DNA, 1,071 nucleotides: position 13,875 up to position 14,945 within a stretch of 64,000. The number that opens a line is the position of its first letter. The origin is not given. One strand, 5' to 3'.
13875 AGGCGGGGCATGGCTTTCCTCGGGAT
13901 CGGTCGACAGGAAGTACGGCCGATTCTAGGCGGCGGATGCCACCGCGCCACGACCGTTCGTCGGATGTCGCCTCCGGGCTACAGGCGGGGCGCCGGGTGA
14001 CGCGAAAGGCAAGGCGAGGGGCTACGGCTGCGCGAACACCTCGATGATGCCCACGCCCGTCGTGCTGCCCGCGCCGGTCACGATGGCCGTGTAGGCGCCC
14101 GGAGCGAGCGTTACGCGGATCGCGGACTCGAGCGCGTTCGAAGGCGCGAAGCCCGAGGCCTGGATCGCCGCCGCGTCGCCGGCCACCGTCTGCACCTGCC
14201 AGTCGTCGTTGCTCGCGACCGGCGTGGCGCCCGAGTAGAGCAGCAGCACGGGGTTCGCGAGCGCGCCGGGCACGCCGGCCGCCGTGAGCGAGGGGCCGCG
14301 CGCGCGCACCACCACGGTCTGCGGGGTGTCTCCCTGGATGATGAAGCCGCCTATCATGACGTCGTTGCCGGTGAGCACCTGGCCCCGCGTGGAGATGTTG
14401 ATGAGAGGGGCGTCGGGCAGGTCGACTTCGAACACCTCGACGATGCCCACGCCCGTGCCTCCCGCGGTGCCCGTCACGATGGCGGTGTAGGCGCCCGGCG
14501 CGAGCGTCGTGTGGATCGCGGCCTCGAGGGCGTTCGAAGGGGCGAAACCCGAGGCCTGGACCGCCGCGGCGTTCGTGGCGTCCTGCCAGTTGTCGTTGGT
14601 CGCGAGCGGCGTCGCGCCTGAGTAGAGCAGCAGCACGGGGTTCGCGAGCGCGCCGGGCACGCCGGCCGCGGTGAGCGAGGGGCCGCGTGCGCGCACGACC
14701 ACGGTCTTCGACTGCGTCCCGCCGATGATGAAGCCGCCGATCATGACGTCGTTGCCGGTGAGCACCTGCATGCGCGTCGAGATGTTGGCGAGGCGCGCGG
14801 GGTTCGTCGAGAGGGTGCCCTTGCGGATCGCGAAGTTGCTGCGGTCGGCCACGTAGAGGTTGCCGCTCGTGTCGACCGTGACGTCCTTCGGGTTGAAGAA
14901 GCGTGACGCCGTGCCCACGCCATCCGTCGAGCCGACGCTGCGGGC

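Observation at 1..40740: Ten secreted proteins with unrelated heads share an invariant C-terminal twin ~125-aa module that always ends EVF-x-x-stop: a candidate cargo-tag (sorting/anchoring) system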

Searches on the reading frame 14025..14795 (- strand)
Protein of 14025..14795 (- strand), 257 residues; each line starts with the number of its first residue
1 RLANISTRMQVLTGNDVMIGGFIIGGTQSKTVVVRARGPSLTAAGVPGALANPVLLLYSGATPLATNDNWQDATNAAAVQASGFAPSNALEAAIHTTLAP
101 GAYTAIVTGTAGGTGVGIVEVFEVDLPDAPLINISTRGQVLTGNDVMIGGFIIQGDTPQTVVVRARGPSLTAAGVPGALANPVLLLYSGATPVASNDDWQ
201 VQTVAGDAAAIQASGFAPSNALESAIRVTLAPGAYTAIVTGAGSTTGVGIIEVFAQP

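Call 5: search_protein_families(library=pfam, proteins=[window:14025-14795:-], max_evalue=1)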
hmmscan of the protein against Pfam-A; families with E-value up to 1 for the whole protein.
seq(257 aa): 2 families
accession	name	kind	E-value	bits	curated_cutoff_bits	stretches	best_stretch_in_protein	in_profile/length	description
PF13781.11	DoxX_3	-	0.046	14.7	25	0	22-59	4-42/102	DoxX-like family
PF08544.19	GHMP_kinases_C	-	0.064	14.1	21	0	215-245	29-61/85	GHMP kinases C terminal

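Call 6: search_protein_families(library=ncbifam, proteins=[window:14025-14795:-], max_evalue=1)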
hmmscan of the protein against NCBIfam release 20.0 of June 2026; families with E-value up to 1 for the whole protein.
seq(257 aa): 4 families
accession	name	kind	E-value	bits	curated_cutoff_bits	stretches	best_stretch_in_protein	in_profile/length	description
NF038127.1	FDP_fam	subfamily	1.3e-08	35.4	29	2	133-242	5-108/150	DVUA0089 family protein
NF045619.1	adhes_GNV_Cterm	subfamily_domain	0.00068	19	180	1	67-164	38-135/458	BapA/Bap/LapF family large adhesin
NF006080.0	PRK08226.1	equivalog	0.079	12.4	356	0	104-125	8-29/263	SDR family oxidoreductase UcpA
NF009219.0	PRK12567.1-3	equivalog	0.19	11.2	179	1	84-121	102-137/220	putative monovalent cation/H+ antiporter subunit B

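Call 10: find_homologous_proteins(query=window:14025-14795:-, max_evalue=0.00001)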
Query seq(257 aa) (257 aa): 4357 proteins with E <= 0.00001 among 8000 candidates; the best 120 are listed.
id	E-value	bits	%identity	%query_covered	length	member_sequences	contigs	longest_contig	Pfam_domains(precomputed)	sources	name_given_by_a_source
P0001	2.0e-126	439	62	89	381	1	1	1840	-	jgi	jgi:hypothetical protein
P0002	5.6e-114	398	79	100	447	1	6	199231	-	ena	-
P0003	2.5e-112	392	77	100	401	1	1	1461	-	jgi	jgi:hypothetical protein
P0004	7.8e-111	387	79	96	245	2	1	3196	-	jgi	-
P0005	4.0e-107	375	75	96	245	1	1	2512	-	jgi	-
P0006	1.5e-106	373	74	100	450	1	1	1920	-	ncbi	-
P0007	5.4e-106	372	75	96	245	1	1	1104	-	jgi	jgi:hypothetical protein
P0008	3.4e-105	369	60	99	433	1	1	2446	-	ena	-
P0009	3.0e-104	366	74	100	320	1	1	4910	PF06739.18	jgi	-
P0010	3.3e-104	366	72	93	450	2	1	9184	-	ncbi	-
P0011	4.8e-104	365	71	100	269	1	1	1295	-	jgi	jgi:hypothetical protein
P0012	7.9e-104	365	74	99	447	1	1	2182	-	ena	-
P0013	7.2e-103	361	69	100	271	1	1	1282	-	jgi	-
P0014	1.6e-102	360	60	92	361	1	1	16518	PF18998.7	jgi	jgi:hypothetical protein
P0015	2.2e-102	360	73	100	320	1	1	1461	PF18998.7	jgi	jgi:hypothetical protein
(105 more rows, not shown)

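Call 27: predict_structure(alignment_id=A2)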
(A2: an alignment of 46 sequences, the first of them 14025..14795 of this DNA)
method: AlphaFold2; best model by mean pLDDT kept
length: 257 residues; sequences in the alignment: 46
mean_pLDDT: 87.4   pTM: 0.74
mean pLDDT of the five models: 87.4, 86.8, 83.4, 79.5, 79.5
residues with pLDDT >= 90: 151; 70-90: 79; 50-70: 26; < 50: 1
segments of 3 or more residues with pLDDT < 50: none
pLDDT, mean of each block of 10 residues (from residue 1): 60 79 88 94 88 95 95 96 95 96 92 89 76 62 79 89 93 90 93 92 74 93 94 91 91 88
secondary structure, 60 per line:
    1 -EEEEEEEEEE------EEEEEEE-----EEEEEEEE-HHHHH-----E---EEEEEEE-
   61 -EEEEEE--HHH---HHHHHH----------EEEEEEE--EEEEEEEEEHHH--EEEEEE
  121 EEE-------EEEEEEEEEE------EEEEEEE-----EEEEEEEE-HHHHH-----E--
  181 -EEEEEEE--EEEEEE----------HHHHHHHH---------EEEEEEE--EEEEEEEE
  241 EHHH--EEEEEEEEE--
elements in order: E2-11 E18-24 E30-37 H39-43 E53-59 E62-67 H76-81 E92-98 E101-109 E115-123 E131-140 E147-153 E159-166 H168-172 E182-188 E191-196 H207-214 E224-230 E233-241 E247-255

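Call 30: fold_search(model_id=the predicted structure, library=pdb)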
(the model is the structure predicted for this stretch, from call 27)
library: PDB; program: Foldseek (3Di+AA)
matches with E <= 10: 1158; with E <= 0.001: 18
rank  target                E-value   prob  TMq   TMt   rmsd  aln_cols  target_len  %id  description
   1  5iku                  8.0e-08  1.00  0.30  0.31  17.3       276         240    9  Crystal structure of the Hathewaya histolytica ColG tandem collagen-binding domain s3as3b in the presence of calcium at  (released 2017-03-15)
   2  6v4a_A                1.5e-04  0.98  0.25  0.12  15.4       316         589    8  An open conformation of a Pentameic ligand-gated ion channel with additional N-terminal domain (released 2020-06-03)
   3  3ks7_D                1.6e-04  0.77  0.22  0.16  18.8       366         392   11  Crystal structure of Putative Peptide:N-glycosidase F (PNGase F) (YP_210507.1) from Bacteroides fragilis NCTC 9343 at  (released 2009-12-15)
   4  3mll                  2.2e-04  0.75  0.19  0.17  15.5       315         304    9  Reduced (Cu+) peptidylglycine alpha-hydroxylating monooxygenase (PHM) with bound azide (released 2011-03-02)
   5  6qfk_A                3.0e-04  0.96  0.28  0.08  14.1       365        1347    8  EngBF DARPin Fusion 4b G10 (released 2019-11-06)
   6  9eva_A                3.2e-04  0.98  0.28  0.14  14.3       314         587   10  3DFlex refinement of the CryoEM structure of DeCLIC nanodisc with 10mM calcium (released 2025-04-09)
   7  5x7o_A                3.4e-04  0.93  0.24  0.08  12.9       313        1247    9  Crystal structure of Paenibacillus sp. 598K alpha-1,6-glucosyltransferase (released 2017-07-26)
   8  6v4s_D                4.2e-04  0.98  0.29  0.14  15.5       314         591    9  A Closed pore conformation of a Pentameic ligand-gated ion channel with additional N-terminal domain (released 2020-06-03)
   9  6v4s_C                4.7e-04  0.98  0.29  0.14  15.3       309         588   11  A Closed pore conformation of a Pentameic ligand-gated ion channel with additional N-terminal domain (released 2020-06-03)
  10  6qep                  4.7e-04  0.91  0.27  0.08  13.8       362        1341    9  EngBF DARPin Fusion 4b H14 (released 2019-11-06)
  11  2vvf_A                5.0e-04  0.91  0.24  0.23  15.7       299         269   10  Crystal structure of the major capsid protein P2 from Bacteriophage PM2 (released 2008-09-16)
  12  6v4s_B                5.2e-04  0.97  0.28  0.13  15.3       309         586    9  A Closed pore conformation of a Pentameic ligand-gated ion channel with additional N-terminal domain (released 2020-06-03)
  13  3mlj                  6.9e-04  0.63  0.20  0.18  15.9       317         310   10  Reduced (Cu+) peptidylglycine alpha-hydroxylating monooxygenase (PHM) with bound carbon monooxide (CO) (released 2011-03-02)
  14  5wja_A                6.9e-04  0.57  0.19  0.17  16.0       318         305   10  Crystal structure of H107A peptidylglycine alpha-hydroxylating monooxygenase (PHM) in complex with citrate (released 2018-07-18)
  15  9eva_D                7.7e-04  0.96  0.28  0.14  14.1       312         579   10  3DFlex refinement of the CryoEM structure of DeCLIC nanodisc with 10mM calcium (released 2025-04-09)
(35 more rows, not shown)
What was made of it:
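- On PPC / collagen-binding-domain fold superfamily: Pair model: 5iku E 8e-8 (call 30).
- The pair model (pLDDT 87, pTM 0.74) has the tandem ColG s3a-s3b, 5iku, as its best hit (E 8e-8; call 30).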

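Call 32: find_related_loci(query=A2, collection=genome_contigs, flank=6000)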
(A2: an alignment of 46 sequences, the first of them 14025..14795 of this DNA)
Query A2 (257 aa) in genome_contigs; peptide patterns used: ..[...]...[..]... (x = any residue, [..] = any of these).
595 stretches matched a pattern (row limit reached: there are more); 585 encode a relative of the query (tblastn E <= 1e-3); the best 80 are kept; 80 distinct loci.
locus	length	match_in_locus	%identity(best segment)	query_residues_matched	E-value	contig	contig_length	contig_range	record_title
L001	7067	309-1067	75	1-256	2e-111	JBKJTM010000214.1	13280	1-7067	MAG: Usitatibacter sp. isolate ant_bin.619 k117_4496581, whole genome shotgun sequence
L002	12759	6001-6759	74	1-256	6e-103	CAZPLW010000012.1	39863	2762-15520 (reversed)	MAG TPA_asm: uncultured Lysobacter sp. isolate SRP302447_co4_789 genome assembly, contig: NODE_2748_length_39863_cov_10.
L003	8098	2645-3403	76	1-256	3e-99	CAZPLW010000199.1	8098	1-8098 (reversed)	MAG TPA_asm: uncultured Lysobacter sp. isolate SRP302447_co4_789 genome assembly, contig: NODE_23948_length_8098_cov_10.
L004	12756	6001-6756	67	2-256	3e-99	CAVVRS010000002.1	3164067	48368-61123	MAG: uncultured beta proteobacterium isolate MFD02832.bin.1.23 genome assembly, contig: contig_4344, whole genome shotgu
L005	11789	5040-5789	70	2-254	2e-98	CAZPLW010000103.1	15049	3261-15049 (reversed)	MAG TPA_asm: uncultured Lysobacter sp. isolate SRP302447_co4_789 genome assembly, contig: NODE_10470_length_15049_cov_9.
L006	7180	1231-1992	71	1-256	4e-96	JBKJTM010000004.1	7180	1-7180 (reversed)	MAG: Usitatibacter sp. isolate ant_bin.619 k117_1183723, whole genome shotgun sequence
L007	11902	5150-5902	69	1-254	6e-96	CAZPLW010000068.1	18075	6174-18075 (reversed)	MAG TPA_asm: uncultured Lysobacter sp. isolate SRP302447_co4_789 genome assembly, contig: NODE_8087_length_18075_cov_10.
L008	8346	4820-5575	63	2-255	2e-89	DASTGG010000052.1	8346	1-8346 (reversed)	MAG TPA_asm: Usitatibacter sp. isolate SMAG_U24 k141_1371057, whole genome shotgun sequence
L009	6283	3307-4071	62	2-255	7e-89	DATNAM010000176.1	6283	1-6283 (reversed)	MAG TPA_asm: Gemmatimonadaceae bacterium isolate SMAG_U11161 k141_4077380, whole genome shotgun sequence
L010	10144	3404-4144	61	1-256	4e-87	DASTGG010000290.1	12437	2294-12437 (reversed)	MAG TPA_asm: Usitatibacter sp. isolate SMAG_U24 k141_1158497, whole genome shotgun sequence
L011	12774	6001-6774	58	1-256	2e-86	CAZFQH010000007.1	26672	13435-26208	MAG TPA_asm: uncultured Acidobacteriota bacterium isolate SRP128246_co1_10 genome assembly, contig: NODE_3271_length_266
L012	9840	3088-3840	70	1-254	7e-95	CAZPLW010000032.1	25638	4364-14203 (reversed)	MAG TPA_asm: uncultured Lysobacter sp. isolate SRP302447_co4_789 genome assembly, contig: NODE_5021_length_25638_cov_11.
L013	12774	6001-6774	58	1-257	7e-86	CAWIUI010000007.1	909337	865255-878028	MAG: uncultured beta proteobacterium isolate MFD01872.bin.1.10 genome assembly, contig: contig_61828, whole genome shotg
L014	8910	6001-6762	61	1-254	5e-80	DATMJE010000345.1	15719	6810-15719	MAG TPA_asm: Usitatibacter sp. isolate SMAG_U13560 k141_407414, whole genome shotgun sequence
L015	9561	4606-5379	57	1-256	2e-79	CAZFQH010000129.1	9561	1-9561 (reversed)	MAG TPA_asm: uncultured Acidobacteriota bacterium isolate SRP128246_co1_10 genome assembly, contig: NODE_18276_length_95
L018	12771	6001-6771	56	1-254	2e-77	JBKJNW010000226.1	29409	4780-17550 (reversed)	MAG: Chthoniobacterales bacterium isolate ant_bin.387 k117_969290, whole genome shotgun sequence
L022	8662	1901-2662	51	1-254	2e-73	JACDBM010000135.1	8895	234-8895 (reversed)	MAG: Chthoniobacterales bacterium isolate MGR_bin282 SD2897-2912_k127_988348, whole genome shotgun sequence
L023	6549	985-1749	53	1-254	2e-73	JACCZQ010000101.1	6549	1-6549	MAG: Chthoniobacterales bacterium isolate MGR_bin234 SD2897-2912_k127_1462650, whole genome shotgun sequence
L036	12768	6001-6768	52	1-257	4e-71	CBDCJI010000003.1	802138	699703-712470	MAG: Chthoniobacterales bacterium isolate 8289853c-9f09-45ed-b0a6-06da85470329 genome assembly, contig: contig_3, whole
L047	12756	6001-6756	53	1-254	3e-70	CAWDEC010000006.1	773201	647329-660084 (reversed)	MAG: uncultured Verrucomicrobiae bacterium isolate MFD05841.bin.1.230 genome assembly, contig: contig_16183, whole genom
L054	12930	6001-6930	46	1-254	2e-69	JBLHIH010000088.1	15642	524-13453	MAG: Flavobacterium sp. isolate 3300054975_72 Ga0535640_0003889, whole genome shotgun sequence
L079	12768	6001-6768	51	1-254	2e-67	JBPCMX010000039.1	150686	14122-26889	MAG: Chthoniobacterales bacterium isolate TH_ant_mag_115 S1Ck127_5312095_flag_0_multi_17.9977_len_150686, whole genome s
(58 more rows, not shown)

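Call 35: search_protein_families(library=pfam, proteins=[L047:9444-12560:+, L018:1706-4462:-, L022:2505-3371:+, L054:5953-8217:+, L079:5908-8715:+, L005:4509-7481:+, L036:420-1385:-, L023:1842-2504:-], max_evalue=0.001)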
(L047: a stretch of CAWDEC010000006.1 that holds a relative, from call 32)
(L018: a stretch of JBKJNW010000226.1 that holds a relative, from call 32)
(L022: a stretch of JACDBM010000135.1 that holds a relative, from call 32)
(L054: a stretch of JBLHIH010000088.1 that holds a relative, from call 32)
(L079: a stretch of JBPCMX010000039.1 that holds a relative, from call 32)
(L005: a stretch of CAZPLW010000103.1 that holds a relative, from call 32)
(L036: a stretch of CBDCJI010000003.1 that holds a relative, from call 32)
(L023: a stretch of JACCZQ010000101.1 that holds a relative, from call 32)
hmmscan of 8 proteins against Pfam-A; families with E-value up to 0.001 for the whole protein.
L047:9444-12560:+ (1038 aa): 7 families
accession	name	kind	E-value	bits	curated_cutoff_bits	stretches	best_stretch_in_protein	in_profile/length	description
PF00027.35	cNMP_binding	-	6.2e-47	158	27.5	2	34-120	2-88/89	Cyclic nucleotide-binding domain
PF00664.28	ABC_membrane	-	2.8e-40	139.2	28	1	484-745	4-268/274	ABC transporter transmembrane region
PF00005.33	ABC_tran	-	1.8e-37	129.5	25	1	816-965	1-137/137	ABC transporter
PF03412.21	Peptidase_C39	-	8.7e-36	123.1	22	1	328-451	3-128/133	Peptidase C39 family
PF02463.25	SMC_N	-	9.8e-08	32.1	40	1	888-1007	135-211/220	RecF/RecN/SMC N terminal domain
PF13401.12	AAA_22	-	0.00065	20.5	27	0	827-896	6-65/130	AAA domain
PF00004.35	AAA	-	0.00066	20.6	21.2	0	830-986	2-95/131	ATPase family associated with various cellular activities (AAA)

L018:1706-4462:- (918 aa): 11 families
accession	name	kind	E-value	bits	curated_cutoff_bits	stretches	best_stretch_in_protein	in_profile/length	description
PF00069.31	Pkinase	-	8.6e-50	170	31.7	1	111-371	1-253/263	Protein kinase domain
PF07714.23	PK_Tyr_Ser-Thr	-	3.6e-36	125.2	23.1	1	114-335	4-223/258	Protein tyrosine and serine/threonine kinase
PF03109.22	ABC1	-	2.3e-07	30.7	22.9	1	188-260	145-217/244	ABC1 atypical kinase-like domain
PF13424.12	TPR_12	-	3e-07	31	30.1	1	581-643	14-77/77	Tetratricopeptide repeat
PF07719.23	TPR_2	-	8.6e-07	29.1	27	0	754-782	1-29/34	Tetratricopeptide repeat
PF00515.34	TPR_1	-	5.1e-06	26.5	27.8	0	754-781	1-28/34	Tetratricopeptide repeat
PF13181.12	TPR_8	-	9.7e-06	25.8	25.7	0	754-781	1-28/34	Tetratricopeptide repeat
PF13374.12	TPR_10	-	3.9e-05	23.9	27.5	0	754-785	2-33/42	Tetratricopeptide repeat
PF01636.29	APH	-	4e-05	23.9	23.2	0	113-228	1-109/239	Phosphotransferase enzyme family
PF14531.12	Kinase-like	-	0.00053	19.8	25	0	202-316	137-252/289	Kinase-like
PF13174.12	TPR_6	-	0.00056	20.8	26.3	0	679-698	13-32/33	Tetratricopeptide repeat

L022:2505-3371:+ (288 aa): 0 families

L054:5953-8217:+ (754 aa): 4 families
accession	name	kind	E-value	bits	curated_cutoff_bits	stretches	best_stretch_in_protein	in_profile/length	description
PF17963.7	Big_9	-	4.2e-16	60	23.6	1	304-388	4-89/89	Bacterial Ig domain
PF17892.7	Cadherin_5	-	3.1e-09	37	26.5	1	311-390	12-98/98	Cadherin-like domain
PF17803.7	Cadherin_4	-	0.00022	22.1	25.1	1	304-357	14-71/71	Bacterial cadherin-like domain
PF05572.19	Peptidase_M43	-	0.00027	21.3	23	1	663-713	66-117/152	Pregnancy-associated plasma protein-A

L079:5908-8715:+ (935 aa): 2 families
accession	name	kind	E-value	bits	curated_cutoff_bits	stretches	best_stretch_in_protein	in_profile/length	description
PF08811.16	DUF1800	-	2.9e-85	287.4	26.1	1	442-932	1-418/419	Protein of unknown function (DUF1800)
PF07452.17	CHRD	-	9.1e-07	30.2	24.1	1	298-410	8-115/117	CHRD domain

L005:4509-7481:+ (990 aa): 1 family
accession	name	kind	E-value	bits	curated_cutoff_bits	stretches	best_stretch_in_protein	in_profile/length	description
PF08811.16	DUF1800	-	7.6e-77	259.7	26.1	1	437-986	1-417/419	Protein of unknown function (DUF1800)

L036:420-1385:- (321 aa): 2 families
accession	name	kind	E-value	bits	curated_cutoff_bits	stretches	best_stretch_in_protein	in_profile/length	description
PF07638.17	Sigma70_ECF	-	1.2e-52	179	21.1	1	137-317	2-184/185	ECF sigma factor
PF08281.18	Sigma70_r4_2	-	3.5e-06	27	25.7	1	259-303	4-45/54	Sigma-70, region 4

L023:1842-2504:- (220 aa): 0 families
